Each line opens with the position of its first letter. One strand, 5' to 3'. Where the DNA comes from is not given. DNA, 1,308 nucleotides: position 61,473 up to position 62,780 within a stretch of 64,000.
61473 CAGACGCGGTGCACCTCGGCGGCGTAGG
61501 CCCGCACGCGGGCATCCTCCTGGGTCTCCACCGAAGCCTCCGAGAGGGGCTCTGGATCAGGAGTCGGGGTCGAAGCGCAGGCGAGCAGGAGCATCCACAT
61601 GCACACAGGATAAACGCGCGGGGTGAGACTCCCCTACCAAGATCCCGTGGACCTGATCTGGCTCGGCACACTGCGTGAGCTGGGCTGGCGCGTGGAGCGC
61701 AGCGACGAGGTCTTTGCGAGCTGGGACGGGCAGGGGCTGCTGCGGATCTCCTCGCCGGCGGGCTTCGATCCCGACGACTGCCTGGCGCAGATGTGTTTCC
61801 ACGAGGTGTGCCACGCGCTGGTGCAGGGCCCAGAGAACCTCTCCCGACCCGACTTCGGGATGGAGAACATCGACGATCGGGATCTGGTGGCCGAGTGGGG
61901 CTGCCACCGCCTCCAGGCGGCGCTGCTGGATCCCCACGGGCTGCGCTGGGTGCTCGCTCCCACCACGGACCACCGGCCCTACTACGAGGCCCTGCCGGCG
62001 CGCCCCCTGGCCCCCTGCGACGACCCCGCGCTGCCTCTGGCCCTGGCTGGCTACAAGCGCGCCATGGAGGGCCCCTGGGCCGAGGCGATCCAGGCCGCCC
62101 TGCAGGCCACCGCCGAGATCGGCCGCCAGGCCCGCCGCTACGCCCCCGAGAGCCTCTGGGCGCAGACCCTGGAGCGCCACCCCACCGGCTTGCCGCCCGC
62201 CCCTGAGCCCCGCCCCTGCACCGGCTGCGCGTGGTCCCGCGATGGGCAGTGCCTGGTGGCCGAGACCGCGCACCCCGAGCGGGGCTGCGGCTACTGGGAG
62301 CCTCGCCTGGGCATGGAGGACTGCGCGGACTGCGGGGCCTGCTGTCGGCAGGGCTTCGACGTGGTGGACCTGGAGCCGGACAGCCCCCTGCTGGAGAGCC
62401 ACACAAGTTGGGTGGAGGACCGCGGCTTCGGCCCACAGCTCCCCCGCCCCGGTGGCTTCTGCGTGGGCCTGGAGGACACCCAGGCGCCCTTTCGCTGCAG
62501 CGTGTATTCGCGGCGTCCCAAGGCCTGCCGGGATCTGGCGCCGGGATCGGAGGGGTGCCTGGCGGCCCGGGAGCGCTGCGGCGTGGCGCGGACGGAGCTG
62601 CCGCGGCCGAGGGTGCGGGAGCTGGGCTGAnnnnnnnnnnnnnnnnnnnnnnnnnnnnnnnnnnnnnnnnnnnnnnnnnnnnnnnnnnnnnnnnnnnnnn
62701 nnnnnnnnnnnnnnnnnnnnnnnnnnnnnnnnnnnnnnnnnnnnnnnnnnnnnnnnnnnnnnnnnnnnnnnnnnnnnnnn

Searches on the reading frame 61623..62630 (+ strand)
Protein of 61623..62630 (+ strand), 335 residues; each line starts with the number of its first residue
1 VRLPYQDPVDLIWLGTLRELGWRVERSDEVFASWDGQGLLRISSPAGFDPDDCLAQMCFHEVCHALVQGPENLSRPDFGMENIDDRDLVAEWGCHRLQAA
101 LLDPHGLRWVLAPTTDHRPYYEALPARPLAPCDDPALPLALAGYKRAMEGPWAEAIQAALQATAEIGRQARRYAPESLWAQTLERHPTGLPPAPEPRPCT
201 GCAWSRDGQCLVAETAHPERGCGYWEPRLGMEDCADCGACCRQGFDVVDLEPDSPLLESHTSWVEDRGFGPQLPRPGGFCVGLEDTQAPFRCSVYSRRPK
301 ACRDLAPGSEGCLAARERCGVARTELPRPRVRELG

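Call 88: search_protein_families(library=pfam, proteins=[window:61623-62630:+], max_evalue=0.0001)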
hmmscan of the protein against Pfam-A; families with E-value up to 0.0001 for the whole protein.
window:61623-62630:+ (335 aa): 1 family
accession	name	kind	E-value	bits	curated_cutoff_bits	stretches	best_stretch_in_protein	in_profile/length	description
PF03692.20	CxxCxxCC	-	1.3e-06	29.5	23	1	233-304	1-68/85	Putative zinc- or iron-chelating domain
